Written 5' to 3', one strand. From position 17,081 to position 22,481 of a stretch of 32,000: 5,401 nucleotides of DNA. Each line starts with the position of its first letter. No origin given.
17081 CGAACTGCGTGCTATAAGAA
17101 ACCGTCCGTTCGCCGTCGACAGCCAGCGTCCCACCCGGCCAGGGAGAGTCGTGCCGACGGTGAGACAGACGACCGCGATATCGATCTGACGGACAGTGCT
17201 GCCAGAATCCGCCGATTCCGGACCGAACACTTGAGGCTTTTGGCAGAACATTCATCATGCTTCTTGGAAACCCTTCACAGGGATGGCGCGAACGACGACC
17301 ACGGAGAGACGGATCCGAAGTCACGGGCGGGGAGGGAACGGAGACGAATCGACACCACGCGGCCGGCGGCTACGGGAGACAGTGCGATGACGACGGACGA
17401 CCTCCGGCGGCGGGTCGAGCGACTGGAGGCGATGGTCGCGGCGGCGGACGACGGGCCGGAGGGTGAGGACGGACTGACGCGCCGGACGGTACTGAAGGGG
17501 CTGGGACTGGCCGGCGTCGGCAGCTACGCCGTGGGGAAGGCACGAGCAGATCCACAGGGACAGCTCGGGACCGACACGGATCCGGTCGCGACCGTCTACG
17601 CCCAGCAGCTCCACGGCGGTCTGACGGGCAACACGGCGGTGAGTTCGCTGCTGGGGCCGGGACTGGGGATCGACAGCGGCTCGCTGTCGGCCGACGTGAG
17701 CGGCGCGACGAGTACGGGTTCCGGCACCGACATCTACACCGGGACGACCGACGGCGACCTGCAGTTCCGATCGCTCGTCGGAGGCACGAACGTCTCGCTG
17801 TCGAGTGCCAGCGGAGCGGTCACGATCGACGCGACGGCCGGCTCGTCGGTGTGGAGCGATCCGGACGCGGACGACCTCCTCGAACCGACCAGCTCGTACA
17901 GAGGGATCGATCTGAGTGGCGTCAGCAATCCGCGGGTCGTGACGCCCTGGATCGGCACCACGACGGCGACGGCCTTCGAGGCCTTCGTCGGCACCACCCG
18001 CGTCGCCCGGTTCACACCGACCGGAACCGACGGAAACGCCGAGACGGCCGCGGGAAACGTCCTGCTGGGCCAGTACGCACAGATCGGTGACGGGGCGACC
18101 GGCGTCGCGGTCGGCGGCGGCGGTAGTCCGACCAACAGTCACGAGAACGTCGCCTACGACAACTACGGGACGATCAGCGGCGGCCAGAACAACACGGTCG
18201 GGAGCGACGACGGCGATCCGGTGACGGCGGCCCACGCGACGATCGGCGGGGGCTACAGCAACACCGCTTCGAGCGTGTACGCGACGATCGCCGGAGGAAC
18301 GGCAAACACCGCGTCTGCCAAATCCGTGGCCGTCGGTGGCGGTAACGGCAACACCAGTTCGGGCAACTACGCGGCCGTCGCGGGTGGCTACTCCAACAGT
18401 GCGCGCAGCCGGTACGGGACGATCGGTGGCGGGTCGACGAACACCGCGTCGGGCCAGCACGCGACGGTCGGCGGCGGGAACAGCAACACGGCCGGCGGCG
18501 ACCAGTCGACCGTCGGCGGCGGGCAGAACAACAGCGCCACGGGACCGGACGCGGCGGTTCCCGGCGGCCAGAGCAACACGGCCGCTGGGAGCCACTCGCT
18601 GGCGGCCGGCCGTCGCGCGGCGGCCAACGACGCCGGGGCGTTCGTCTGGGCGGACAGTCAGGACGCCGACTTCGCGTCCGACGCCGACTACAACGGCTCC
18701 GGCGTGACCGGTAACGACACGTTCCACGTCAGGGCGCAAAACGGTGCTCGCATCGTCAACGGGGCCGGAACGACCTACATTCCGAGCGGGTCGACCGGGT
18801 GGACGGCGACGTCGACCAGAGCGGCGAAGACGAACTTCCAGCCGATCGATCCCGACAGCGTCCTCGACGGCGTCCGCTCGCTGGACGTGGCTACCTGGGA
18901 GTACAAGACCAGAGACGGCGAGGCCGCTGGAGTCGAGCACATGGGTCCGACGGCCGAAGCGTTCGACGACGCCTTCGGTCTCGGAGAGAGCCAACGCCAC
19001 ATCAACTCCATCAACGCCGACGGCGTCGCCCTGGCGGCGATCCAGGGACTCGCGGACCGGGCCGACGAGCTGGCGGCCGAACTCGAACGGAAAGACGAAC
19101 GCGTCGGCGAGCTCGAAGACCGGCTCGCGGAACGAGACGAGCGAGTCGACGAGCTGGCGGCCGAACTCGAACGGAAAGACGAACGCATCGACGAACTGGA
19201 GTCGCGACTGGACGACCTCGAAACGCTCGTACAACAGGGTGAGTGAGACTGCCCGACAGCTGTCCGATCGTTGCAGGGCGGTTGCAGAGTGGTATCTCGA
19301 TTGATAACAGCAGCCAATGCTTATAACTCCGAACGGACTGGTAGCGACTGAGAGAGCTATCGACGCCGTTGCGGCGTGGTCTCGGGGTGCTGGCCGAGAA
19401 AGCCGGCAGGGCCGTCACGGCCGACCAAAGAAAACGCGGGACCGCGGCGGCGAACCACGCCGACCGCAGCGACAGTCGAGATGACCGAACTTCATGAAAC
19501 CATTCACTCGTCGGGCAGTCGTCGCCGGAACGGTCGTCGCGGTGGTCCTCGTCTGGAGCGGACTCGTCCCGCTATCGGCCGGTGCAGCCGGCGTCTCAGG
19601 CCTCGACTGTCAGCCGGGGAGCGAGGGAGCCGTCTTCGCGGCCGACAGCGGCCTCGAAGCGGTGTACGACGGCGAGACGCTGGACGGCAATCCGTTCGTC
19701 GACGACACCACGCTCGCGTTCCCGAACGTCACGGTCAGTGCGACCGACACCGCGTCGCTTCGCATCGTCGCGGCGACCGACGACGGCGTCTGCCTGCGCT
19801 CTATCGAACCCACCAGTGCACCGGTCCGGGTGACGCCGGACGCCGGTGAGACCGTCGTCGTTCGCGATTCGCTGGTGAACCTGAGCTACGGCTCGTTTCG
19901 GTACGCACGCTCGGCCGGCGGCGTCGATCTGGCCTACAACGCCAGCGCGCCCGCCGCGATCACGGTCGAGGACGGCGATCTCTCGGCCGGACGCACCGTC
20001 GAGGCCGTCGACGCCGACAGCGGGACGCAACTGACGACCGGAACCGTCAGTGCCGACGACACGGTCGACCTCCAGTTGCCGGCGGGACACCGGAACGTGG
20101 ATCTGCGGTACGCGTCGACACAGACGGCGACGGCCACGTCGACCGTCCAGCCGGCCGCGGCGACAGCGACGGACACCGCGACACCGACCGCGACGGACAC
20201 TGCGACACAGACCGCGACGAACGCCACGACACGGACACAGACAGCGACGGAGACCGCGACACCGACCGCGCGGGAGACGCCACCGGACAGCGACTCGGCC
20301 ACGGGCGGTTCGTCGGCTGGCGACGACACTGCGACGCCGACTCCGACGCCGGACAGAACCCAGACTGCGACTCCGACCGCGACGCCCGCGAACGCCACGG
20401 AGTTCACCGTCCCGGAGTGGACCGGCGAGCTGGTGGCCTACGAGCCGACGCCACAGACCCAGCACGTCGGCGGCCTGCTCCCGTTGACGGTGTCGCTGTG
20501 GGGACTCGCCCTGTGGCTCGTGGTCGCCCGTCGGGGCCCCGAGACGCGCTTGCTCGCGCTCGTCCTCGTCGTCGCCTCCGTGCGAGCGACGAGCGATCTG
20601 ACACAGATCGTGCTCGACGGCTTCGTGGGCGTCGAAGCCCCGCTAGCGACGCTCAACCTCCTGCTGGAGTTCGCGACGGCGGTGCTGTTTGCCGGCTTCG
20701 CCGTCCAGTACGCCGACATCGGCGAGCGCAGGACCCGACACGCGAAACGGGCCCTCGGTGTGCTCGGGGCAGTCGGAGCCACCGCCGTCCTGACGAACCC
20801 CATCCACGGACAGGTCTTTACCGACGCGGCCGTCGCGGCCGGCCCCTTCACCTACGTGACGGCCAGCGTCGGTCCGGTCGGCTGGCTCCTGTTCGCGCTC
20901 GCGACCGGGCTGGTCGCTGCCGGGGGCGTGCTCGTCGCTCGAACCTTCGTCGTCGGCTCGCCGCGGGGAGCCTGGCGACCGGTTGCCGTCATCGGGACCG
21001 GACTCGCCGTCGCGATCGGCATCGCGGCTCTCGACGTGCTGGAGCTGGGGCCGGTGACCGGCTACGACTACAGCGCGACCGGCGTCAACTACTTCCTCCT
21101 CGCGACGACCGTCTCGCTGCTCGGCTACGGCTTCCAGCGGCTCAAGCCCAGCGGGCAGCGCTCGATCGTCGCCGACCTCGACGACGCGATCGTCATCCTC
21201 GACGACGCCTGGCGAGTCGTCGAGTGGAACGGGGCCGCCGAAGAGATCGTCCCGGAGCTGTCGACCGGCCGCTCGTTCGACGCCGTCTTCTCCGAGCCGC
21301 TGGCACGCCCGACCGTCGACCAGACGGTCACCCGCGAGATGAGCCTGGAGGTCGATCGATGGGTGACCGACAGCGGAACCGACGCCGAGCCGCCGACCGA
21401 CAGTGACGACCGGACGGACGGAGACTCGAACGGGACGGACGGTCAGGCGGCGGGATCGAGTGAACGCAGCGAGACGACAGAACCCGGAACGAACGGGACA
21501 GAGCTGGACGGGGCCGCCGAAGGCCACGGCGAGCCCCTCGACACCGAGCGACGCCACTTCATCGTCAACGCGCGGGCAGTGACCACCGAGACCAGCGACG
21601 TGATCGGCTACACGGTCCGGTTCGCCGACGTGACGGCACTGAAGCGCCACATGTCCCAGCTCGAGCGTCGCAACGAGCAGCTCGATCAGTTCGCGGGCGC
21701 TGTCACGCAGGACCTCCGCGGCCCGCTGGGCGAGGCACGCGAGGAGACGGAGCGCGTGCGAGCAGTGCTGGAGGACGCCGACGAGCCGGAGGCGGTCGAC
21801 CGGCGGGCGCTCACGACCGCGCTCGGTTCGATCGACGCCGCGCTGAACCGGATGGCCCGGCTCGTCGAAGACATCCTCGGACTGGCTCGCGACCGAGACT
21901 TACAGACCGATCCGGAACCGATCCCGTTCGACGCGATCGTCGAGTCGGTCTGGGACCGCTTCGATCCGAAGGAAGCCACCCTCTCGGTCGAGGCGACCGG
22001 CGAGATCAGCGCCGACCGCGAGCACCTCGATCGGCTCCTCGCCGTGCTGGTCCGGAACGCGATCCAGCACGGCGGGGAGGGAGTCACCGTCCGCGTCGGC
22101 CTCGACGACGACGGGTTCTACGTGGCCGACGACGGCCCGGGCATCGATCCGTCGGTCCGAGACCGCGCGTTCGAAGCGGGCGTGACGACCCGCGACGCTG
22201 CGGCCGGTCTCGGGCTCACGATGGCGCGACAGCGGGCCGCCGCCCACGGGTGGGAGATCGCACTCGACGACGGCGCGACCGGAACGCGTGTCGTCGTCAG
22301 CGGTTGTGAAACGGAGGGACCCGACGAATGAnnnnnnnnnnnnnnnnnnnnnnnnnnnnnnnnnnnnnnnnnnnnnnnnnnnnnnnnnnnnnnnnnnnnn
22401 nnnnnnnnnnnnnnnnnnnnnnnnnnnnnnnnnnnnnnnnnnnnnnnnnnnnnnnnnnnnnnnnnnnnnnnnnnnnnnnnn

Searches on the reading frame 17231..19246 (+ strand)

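Call 84: search_protein_families(library=pfam, proteins=[window:17231-19246:+], max_evalue=0.001)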
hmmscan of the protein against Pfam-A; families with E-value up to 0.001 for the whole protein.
window:17231-19246:+ (671 aa): 2 families
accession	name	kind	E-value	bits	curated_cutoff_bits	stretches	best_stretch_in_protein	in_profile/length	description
PF13884.11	Peptidase_S74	-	4.3e-08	33.8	22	1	529-582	2-53/58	Chaperone of endosialidase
PF16808.10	PKcGMP_CC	-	1.8e-06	27.8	35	0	617-646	2-31/35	Coiled-coil N-terminus of cGMP-dependent protein kinase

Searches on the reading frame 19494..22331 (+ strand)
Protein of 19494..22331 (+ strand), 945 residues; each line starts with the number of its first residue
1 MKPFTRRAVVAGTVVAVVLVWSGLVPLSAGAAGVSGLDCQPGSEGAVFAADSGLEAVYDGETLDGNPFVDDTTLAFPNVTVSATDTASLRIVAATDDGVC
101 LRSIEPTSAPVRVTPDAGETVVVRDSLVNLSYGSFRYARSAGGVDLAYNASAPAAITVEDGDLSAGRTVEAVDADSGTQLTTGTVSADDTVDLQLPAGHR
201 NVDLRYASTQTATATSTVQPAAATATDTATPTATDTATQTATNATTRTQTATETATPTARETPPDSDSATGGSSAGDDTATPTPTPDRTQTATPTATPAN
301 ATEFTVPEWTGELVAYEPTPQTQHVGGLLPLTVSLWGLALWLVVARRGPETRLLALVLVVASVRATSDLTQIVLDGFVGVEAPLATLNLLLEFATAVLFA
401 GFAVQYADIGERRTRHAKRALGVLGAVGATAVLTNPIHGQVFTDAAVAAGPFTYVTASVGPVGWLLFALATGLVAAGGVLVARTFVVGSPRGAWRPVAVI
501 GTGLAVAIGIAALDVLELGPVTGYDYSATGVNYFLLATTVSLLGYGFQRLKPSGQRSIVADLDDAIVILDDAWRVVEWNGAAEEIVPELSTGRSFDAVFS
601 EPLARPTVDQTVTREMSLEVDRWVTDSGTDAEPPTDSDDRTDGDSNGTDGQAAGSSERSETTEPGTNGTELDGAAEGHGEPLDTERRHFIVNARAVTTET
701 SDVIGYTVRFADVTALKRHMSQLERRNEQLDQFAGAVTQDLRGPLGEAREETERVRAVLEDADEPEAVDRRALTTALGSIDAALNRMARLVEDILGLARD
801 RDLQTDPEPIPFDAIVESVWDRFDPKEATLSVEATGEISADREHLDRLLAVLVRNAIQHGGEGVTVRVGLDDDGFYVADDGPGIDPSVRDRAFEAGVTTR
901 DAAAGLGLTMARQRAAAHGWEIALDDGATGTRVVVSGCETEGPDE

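Call 84: search_protein_families(library=pfam, proteins=[window:19494-22331:+], max_evalue=0.001)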
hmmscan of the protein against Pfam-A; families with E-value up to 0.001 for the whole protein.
window:19494-22331:+ (945 aa): 3 families
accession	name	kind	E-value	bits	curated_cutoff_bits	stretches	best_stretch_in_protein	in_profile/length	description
PF02518.31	HATPase_c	-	4.3e-13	50.1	26.4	1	841-935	2-105/111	Histidine kinase-, DNA gyrase B-, and HSP90-like ATPase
PF16927.11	HisKA_7TM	-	3.4e-12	47.1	28.6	1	337-552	11-224/224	N-terminal 7TM region of histidine kinase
PF08448.16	PAS_4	-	0.00014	22.5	23.1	0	562-619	4-63/110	PAS fold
